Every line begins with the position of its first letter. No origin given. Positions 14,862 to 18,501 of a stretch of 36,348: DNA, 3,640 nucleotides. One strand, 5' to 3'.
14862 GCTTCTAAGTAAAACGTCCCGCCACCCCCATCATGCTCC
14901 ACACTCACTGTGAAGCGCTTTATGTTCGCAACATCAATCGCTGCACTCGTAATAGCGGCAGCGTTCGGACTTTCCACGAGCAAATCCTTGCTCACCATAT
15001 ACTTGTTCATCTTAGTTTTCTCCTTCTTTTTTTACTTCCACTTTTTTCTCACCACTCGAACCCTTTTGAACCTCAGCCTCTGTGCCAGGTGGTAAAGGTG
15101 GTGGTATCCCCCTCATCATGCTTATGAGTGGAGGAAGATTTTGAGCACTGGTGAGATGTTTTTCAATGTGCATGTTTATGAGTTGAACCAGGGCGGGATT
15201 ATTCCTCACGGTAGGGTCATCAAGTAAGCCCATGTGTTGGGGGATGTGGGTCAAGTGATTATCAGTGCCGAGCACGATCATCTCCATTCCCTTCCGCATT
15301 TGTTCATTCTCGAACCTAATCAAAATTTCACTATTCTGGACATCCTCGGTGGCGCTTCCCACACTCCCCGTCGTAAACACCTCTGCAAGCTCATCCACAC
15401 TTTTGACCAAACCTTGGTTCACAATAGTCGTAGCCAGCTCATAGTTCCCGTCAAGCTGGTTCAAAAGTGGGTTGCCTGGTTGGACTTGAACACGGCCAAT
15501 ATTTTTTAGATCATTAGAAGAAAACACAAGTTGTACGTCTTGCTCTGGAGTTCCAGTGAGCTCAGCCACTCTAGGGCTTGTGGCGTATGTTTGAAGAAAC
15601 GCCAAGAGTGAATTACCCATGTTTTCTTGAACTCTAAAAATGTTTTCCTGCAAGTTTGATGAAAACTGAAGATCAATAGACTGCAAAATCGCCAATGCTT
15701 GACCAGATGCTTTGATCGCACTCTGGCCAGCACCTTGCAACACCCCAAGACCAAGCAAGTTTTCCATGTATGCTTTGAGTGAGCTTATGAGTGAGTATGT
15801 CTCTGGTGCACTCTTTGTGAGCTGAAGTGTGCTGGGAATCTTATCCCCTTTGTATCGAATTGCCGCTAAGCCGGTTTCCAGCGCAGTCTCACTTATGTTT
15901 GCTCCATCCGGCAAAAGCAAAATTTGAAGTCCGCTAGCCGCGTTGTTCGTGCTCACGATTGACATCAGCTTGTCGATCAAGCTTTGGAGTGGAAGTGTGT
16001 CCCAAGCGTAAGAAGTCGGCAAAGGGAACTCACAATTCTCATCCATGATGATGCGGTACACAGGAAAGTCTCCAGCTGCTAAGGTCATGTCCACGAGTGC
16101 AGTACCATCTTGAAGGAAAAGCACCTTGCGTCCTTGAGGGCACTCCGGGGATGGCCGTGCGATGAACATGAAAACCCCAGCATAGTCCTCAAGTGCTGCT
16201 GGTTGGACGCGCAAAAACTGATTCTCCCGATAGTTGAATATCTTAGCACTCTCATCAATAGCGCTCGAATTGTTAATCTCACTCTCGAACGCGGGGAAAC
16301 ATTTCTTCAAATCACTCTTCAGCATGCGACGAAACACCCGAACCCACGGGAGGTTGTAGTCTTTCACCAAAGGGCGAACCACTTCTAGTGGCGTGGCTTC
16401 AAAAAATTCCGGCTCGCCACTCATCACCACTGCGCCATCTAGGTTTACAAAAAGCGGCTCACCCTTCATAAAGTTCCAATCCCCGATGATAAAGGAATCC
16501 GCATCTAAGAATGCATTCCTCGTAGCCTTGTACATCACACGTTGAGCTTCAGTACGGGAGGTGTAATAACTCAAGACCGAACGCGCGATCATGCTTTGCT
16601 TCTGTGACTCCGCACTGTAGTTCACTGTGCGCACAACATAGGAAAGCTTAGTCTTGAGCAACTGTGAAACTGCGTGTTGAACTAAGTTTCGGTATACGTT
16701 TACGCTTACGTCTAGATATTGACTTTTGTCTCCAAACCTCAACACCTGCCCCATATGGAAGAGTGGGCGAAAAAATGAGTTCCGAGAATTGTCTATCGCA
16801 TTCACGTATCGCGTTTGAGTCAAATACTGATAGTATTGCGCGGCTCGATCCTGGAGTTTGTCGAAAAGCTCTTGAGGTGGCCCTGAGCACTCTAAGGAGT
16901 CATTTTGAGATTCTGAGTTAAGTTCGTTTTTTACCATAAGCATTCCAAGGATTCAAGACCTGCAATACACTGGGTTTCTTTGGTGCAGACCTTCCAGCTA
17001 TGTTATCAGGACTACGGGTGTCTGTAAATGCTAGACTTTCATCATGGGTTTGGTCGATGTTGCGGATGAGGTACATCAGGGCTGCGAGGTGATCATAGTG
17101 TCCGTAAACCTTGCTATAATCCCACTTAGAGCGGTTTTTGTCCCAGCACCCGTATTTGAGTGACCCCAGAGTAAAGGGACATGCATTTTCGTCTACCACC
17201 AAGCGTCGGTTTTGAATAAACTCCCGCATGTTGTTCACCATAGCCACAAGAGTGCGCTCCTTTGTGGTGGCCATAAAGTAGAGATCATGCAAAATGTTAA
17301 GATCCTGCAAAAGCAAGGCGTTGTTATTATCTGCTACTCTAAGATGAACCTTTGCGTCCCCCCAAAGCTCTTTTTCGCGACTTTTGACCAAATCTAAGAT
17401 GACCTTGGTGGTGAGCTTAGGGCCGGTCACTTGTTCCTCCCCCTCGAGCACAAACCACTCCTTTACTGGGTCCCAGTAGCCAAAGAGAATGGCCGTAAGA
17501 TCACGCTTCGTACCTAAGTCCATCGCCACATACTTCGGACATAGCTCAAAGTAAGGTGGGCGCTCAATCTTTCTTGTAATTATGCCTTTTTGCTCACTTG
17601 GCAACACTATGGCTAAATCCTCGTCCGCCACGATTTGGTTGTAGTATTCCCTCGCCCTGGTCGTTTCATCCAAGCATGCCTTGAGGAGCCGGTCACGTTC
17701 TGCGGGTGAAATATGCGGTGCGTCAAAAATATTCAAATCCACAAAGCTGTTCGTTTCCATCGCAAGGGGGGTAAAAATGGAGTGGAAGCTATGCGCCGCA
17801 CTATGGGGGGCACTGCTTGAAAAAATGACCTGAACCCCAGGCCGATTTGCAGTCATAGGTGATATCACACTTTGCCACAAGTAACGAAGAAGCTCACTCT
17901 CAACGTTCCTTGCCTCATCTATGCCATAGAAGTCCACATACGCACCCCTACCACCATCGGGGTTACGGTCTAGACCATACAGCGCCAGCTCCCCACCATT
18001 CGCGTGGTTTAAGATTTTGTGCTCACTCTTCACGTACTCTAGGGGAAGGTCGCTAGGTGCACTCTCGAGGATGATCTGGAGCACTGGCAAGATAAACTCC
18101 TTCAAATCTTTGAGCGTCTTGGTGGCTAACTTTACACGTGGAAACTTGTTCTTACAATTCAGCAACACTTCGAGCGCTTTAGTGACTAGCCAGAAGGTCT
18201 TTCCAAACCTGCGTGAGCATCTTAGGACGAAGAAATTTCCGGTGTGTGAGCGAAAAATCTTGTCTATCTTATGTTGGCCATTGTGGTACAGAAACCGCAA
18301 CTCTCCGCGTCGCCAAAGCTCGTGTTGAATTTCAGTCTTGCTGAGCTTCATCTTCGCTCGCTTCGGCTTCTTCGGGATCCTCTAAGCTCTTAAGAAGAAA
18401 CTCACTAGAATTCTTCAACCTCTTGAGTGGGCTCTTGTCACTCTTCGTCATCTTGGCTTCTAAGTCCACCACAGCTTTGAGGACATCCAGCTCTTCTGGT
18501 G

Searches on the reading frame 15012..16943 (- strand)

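Call 10: search_protein_families(library=pfam, proteins=[window:15012-16943:-], max_evalue=0.001)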
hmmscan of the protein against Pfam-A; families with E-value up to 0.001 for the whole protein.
window:15012-16943:- (643 aa): 0 families

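Call 11: search_protein_families(library=phrogs, proteins=[window:15012-16943:-], max_evalue=0.001)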
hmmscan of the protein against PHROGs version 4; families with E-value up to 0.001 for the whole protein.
window:15012-16943:- (643 aa): 1 family
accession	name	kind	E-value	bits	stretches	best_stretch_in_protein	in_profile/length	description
phrog_156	-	head and packaging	2.2e-06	27.4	1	268-506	268-508/681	portal protein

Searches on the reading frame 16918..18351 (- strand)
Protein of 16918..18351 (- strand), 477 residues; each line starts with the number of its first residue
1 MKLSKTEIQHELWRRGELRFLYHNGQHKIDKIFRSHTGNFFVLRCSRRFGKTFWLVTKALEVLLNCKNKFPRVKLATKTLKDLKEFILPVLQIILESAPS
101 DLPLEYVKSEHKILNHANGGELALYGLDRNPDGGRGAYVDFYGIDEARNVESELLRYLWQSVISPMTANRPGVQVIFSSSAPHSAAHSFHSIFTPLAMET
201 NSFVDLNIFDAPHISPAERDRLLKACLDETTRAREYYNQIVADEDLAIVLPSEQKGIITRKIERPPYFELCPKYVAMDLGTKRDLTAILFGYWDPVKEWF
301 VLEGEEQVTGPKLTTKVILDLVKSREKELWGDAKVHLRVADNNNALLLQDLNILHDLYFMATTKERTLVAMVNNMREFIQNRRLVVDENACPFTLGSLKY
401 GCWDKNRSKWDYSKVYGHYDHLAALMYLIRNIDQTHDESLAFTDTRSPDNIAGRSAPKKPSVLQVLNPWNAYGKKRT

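Call 10: search_protein_families(library=pfam, proteins=[window:16918-18351:-], max_evalue=0.001)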
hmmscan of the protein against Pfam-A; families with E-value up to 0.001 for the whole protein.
window:16918-18351:- (477 aa): 0 families

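Call 11: search_protein_families(library=phrogs, proteins=[window:16918-18351:-], max_evalue=0.001)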
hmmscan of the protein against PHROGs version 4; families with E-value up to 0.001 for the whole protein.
window:16918-18351:- (477 aa): 3 families
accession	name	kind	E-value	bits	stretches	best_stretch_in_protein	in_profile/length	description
phrog_2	-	head and packaging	4.3e-21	76.4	1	31-472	272-619/807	terminase large subunit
phrog_9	-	head and packaging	0.00018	21.5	0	233-304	445-517/812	terminase large subunit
phrog_7579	-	head and packaging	0.00056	20.2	1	37-179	16-146/239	terminase large subunit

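Call 56: search_dna_similar(query=window:16918-18351:-, collection=phages, mode=protein, max_rows=15, max_evalue=0.00001)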
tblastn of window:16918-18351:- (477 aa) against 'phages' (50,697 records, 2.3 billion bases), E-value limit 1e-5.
Records with a match: 21; places in all: 21; records where one place covers at least 80% of the query: 0.
Best place of each record, by identity: <60% 21.
By first word of the organism name: Pelagibacter 20; Proteobacteria 1.
By host as written in the record: Candidatus Pelagibacter ubique HTCC1062 13; Candidatus Pelagibacter sp. HTCC1062 4; Candidatus Pelagibacter sp. FZCC0015 2; Candidatus Pelagibacter sp. HTCC7211 1; Silvanigrella aquatica Nonnen-W8red 1.
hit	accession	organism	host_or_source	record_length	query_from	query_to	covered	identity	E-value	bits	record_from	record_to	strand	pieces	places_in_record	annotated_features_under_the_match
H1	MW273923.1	Pelagibacter phage HTVC035P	Candidatus Pelagibacter sp. HTCC1062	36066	42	290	52%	28.1%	5e-7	59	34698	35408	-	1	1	terminase large subunit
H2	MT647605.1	Pelagibacter phage Lederberg EXVC029P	Candidatus Pelagibacter ubique HTCC1062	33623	42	290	52%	27.8%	3e-7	59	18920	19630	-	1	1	putative TerL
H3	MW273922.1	Pelagibacter phage HTVC034P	Candidatus Pelagibacter sp. HTCC1062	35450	42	290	52%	27.8%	6e-7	58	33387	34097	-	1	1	terminase large subunit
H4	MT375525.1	Pelagibacter phage Greip EXVC021P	Candidatus Pelagibacter ubique HTCC1062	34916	42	290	52%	27.4%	2e-9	67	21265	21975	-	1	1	terminase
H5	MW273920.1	Pelagibacter phage HTVC024P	Candidatus Pelagibacter sp. HTCC1062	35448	42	290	52%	27.0%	4e-9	65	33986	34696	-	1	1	terminase large subunit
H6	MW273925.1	Pelagibacter phage HTVC203P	Candidatus Pelagibacter sp. FZCC0015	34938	42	290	52%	27.0%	1e-8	64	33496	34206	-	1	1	terminase large subunit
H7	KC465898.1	Pelagibacter phage HTVC010P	Candidatus Pelagibacter ubique HTCC1062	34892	42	290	52%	27.0%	3e-7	59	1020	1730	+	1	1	phage terminase large subunit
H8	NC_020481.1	Pelagibacter phage HTVC010P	Candidatus Pelagibacter ubique HTCC1062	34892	42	290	52%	27.0%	3e-7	59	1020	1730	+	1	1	phage terminase large subunit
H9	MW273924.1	Pelagibacter phage HTVC100P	Candidatus Pelagibacter sp. HTCC7211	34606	42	290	52%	26.8%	1e-9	67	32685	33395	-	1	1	terminase large subunit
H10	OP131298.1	Pelagibacter phage Skadi-11 EXVC111P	Candidatus Pelagibacter ubique HTCC1062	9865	42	290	52%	26.6%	6e-7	58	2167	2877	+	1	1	terminase large subunit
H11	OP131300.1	Pelagibacter phage Skadi-7 EXVC107P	Candidatus Pelagibacter ubique HTCC1062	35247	42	290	52%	26.6%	6e-7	58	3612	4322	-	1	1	terminase large subunit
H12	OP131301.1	Pelagibacter phage Skadi-4 EXVC104P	Candidatus Pelagibacter ubique HTCC1062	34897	42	290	52%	26.6%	6e-7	58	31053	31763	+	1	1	terminase large subunit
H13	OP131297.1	Pelagibacter phage Skadi-3 EXVC103P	Candidatus Pelagibacter ubique HTCC1062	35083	42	290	52%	26.6%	6e-7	58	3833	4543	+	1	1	terminase large subunit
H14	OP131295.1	Pelagibacter phage Skadi-10 EXVC110P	Candidatus Pelagibacter ubique HTCC1062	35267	42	290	52%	26.6%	6e-7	58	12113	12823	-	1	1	terminase large subunit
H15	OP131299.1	Pelagibacter phage Skadi-2 EXVC102P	Candidatus Pelagibacter ubique HTCC1062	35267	42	290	52%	26.6%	6e-7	58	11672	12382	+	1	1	terminase large subunit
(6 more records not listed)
